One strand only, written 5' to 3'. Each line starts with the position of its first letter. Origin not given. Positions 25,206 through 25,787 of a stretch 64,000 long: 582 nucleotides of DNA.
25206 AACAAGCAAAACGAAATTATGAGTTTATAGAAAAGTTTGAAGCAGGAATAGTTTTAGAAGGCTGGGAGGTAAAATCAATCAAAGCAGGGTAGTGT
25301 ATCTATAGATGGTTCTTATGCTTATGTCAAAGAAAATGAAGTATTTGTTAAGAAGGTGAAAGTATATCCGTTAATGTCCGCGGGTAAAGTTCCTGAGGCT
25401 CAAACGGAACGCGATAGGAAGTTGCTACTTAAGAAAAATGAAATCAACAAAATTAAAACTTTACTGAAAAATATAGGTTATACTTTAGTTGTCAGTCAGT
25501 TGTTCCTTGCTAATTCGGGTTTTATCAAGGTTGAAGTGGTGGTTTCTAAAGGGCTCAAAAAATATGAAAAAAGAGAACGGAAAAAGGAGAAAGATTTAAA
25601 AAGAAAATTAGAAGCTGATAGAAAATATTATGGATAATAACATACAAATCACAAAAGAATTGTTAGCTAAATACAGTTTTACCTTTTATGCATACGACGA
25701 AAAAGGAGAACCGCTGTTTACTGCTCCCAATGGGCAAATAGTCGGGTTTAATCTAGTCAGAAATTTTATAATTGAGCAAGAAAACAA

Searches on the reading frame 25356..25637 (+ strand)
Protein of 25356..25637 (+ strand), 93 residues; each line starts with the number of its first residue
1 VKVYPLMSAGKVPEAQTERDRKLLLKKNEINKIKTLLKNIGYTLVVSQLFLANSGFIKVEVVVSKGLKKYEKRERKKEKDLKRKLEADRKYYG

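Call 24: search_protein_families(library=ncbifam, proteins=[window:25356-25637:+], max_evalue=0.01)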
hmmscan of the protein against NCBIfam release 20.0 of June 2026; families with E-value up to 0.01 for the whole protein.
window:25356-25637:+ (93 aa): 2 families
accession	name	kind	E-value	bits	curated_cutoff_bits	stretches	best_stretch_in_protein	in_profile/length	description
TIGR00086.1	smpB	equivalog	1.6e-18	67.1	119.1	1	7-88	61-142/144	SsrA-binding protein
NF003843.0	PRK05422.1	equivalog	1.6e-18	66.8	130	1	6-87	72-151/156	SsrA-binding protein SmpB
